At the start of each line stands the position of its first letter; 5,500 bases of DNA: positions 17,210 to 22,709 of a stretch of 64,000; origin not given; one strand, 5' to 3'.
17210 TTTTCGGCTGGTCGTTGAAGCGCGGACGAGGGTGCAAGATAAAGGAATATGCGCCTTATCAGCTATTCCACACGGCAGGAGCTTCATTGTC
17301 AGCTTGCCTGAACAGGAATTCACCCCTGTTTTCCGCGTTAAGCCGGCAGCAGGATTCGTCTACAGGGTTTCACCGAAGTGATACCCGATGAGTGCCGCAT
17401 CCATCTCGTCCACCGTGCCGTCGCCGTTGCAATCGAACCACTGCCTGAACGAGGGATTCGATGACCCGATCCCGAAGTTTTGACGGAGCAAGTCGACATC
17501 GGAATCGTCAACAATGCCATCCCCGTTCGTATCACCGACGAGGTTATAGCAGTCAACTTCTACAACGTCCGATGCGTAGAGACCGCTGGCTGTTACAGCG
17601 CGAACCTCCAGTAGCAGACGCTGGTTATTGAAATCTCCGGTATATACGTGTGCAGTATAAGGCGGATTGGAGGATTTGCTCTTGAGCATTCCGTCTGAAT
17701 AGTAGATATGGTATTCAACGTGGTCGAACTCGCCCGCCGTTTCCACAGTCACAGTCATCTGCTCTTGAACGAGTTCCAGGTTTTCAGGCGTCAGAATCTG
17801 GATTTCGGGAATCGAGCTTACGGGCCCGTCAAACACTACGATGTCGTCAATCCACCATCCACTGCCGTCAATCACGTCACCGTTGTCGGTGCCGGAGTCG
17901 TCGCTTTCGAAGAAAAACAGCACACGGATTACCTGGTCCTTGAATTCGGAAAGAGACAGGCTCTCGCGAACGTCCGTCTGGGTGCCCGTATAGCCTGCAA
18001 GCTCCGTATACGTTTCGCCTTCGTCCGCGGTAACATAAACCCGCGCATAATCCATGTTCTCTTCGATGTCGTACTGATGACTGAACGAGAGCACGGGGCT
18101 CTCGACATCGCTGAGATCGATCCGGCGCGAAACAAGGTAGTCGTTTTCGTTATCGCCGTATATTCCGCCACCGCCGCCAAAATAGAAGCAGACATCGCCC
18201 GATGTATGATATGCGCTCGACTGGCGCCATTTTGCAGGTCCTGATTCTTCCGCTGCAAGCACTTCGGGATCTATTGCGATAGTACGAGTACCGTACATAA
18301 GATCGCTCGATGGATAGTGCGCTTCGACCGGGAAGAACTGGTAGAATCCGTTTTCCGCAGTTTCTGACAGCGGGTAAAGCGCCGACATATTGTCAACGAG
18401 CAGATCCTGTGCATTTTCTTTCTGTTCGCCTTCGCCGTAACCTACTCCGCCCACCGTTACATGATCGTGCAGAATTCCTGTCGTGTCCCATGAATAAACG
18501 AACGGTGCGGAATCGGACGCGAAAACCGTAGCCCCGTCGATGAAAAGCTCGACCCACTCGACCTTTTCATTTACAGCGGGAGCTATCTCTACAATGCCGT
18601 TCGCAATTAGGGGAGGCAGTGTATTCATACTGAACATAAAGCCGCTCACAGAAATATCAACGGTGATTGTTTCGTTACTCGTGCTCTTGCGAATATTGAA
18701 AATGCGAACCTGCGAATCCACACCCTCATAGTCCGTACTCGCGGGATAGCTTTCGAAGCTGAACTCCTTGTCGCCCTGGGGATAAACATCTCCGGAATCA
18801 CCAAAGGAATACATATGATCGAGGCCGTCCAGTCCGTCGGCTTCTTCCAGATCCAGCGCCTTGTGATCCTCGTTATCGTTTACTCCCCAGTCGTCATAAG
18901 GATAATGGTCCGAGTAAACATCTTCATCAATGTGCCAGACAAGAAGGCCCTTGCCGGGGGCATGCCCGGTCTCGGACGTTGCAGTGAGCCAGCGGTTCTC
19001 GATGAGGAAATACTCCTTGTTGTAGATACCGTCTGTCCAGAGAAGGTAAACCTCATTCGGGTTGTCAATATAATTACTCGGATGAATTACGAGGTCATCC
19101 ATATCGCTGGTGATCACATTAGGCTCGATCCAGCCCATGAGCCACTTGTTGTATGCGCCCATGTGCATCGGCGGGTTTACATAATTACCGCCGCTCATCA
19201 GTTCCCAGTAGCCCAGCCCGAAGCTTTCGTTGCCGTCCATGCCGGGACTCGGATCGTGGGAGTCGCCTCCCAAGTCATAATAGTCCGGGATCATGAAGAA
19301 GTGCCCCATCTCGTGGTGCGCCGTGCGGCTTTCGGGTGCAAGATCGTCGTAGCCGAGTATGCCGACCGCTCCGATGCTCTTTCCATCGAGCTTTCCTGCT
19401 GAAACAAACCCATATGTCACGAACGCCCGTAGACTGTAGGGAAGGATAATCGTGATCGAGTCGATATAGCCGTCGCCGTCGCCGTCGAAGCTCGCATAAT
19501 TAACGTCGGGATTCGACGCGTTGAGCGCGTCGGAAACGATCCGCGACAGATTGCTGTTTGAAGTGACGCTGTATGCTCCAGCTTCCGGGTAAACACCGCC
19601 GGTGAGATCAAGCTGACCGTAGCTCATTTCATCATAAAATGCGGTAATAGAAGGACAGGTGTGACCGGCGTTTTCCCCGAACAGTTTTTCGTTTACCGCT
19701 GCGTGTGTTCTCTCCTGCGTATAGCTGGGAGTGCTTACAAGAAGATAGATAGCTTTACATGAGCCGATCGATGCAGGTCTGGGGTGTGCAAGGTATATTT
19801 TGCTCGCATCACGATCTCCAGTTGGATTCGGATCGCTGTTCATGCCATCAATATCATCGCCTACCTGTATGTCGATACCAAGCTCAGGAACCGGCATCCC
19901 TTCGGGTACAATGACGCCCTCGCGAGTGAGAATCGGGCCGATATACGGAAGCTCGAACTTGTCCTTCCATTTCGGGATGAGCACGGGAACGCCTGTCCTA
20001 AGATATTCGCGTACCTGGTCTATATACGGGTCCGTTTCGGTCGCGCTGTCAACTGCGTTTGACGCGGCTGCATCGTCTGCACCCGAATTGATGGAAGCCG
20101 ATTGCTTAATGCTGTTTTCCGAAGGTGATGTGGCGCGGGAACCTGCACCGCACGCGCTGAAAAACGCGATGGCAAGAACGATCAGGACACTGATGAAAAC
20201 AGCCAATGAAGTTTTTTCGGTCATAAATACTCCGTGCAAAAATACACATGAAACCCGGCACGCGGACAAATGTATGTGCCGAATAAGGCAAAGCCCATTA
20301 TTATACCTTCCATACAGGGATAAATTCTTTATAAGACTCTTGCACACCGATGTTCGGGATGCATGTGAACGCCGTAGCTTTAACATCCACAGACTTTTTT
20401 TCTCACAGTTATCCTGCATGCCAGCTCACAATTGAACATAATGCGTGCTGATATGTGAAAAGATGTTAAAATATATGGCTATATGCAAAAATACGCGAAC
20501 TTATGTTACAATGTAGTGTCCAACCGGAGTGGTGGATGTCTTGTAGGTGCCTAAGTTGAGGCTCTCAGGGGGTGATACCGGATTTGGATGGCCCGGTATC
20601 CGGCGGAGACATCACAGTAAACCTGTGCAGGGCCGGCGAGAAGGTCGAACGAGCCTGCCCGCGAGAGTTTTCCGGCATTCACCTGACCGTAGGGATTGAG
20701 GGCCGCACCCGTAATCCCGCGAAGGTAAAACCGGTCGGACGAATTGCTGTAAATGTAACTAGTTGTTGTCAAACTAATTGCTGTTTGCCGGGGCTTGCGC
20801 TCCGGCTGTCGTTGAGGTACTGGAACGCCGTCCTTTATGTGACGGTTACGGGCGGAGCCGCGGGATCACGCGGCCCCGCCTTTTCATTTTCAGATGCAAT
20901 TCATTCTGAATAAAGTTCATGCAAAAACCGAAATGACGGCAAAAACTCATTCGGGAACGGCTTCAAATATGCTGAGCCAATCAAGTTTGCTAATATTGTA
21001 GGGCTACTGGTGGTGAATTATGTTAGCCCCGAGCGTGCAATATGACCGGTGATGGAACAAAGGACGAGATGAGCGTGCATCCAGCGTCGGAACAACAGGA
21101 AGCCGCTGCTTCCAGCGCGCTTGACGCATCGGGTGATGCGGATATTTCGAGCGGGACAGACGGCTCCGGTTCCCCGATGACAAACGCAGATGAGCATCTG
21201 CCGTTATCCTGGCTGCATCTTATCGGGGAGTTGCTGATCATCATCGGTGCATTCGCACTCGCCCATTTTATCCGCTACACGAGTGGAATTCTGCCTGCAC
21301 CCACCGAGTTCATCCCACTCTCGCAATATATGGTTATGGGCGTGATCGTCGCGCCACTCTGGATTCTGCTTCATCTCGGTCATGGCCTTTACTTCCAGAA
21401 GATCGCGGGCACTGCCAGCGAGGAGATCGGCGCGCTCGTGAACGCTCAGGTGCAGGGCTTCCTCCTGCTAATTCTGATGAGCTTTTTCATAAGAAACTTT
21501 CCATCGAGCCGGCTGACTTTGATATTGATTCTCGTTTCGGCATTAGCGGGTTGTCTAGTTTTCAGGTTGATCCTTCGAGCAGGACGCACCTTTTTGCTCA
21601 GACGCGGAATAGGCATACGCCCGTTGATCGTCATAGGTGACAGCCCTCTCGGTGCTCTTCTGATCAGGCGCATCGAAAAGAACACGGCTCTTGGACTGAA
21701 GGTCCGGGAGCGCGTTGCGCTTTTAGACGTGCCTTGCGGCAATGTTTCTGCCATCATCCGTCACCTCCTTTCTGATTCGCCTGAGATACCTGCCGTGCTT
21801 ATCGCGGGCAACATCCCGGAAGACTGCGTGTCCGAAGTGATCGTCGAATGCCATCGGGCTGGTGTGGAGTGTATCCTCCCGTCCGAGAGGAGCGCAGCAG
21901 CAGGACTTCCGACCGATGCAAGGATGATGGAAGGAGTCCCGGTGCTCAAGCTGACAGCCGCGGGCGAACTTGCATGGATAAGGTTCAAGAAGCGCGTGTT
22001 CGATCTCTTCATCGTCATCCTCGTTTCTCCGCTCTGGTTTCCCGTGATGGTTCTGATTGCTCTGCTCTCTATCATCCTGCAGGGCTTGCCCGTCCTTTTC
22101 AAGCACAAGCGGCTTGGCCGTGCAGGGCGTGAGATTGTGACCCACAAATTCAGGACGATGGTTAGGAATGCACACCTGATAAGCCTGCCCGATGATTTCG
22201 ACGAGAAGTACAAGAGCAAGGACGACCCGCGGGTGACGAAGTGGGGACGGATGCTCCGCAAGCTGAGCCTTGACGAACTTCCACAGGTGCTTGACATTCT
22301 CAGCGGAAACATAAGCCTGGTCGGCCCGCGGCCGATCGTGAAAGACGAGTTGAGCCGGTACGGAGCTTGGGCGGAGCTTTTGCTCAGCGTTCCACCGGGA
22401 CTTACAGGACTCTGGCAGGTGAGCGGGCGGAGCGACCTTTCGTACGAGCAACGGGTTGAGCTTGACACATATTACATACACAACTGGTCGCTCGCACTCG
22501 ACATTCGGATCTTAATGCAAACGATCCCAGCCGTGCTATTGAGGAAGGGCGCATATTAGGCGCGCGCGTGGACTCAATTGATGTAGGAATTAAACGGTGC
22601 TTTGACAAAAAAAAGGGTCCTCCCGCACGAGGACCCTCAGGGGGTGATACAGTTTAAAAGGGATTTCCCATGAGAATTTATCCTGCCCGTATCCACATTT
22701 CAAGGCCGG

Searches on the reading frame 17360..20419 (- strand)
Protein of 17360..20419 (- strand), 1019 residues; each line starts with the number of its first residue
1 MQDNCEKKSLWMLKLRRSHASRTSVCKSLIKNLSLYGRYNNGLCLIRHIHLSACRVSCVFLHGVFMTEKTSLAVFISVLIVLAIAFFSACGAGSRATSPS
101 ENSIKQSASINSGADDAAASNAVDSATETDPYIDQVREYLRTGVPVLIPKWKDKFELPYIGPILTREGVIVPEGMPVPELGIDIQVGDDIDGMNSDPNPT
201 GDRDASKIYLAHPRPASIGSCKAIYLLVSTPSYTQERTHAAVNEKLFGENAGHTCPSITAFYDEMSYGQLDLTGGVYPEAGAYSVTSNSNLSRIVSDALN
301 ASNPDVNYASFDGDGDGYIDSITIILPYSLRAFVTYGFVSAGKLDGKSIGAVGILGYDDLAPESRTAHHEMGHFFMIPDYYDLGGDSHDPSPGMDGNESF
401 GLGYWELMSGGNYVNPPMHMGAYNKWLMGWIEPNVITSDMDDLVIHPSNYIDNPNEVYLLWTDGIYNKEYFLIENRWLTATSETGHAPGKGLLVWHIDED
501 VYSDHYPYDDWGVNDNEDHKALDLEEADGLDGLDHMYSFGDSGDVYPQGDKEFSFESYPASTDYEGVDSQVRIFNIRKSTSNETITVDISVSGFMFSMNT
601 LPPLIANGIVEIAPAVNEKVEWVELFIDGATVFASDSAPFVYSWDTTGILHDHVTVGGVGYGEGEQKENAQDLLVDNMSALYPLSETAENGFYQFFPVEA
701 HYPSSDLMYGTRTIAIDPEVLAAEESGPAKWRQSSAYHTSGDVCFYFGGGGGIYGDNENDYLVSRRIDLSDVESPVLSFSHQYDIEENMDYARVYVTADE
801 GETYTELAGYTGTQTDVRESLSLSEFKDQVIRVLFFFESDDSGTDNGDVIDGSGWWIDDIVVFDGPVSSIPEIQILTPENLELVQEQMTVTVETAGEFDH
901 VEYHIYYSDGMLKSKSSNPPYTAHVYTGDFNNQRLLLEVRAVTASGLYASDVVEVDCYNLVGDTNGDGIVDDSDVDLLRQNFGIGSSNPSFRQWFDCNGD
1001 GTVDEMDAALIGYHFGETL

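Call 20: search_protein_families(library=pfam, max_evalue=0.00001, proteins=[window:17360-20419:-])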
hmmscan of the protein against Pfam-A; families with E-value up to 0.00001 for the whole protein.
window:17360-20419:- (1019 aa): 3 families
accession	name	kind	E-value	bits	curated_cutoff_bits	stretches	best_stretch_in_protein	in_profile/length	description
PF00404.24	Dockerin_1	-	7.9e-09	36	22.9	1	962-1011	2-52/57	Dockerin type I domain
PF17957.7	Big_7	-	6e-07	30.4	24.1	0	619-648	31-60/70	Bacterial Ig domain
PF20773.4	InhA-like_MAM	-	2.5e-06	27.5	26.9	1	755-820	46-110/191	Immune inhibitor A-like, MAM domain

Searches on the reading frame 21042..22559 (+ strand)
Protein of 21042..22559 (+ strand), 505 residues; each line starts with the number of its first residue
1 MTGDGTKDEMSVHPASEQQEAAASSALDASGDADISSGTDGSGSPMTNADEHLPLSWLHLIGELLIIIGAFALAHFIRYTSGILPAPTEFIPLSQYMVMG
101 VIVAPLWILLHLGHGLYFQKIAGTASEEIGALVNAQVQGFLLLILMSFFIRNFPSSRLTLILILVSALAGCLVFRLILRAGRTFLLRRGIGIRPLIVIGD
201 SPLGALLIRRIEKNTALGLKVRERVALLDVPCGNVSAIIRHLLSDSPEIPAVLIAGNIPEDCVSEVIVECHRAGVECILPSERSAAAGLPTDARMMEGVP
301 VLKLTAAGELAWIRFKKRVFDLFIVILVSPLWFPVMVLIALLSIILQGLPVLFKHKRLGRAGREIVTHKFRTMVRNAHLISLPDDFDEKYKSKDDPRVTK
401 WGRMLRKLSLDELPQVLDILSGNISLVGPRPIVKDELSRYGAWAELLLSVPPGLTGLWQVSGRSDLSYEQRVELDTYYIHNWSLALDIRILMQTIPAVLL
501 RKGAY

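Call 20: search_protein_families(library=pfam, max_evalue=0.00001, proteins=[window:21042-22559:+])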
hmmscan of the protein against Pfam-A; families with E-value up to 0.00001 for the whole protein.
window:21042-22559:+ (505 aa): 2 families
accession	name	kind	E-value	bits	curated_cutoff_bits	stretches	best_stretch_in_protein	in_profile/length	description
PF02397.22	Bac_transf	-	2.4e-57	193.8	27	1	317-499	1-178/179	Bacterial sugar transferase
PF13727.12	CoA_binding_3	-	5e-06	27.1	25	1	115-221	4-106/175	CoA-binding domain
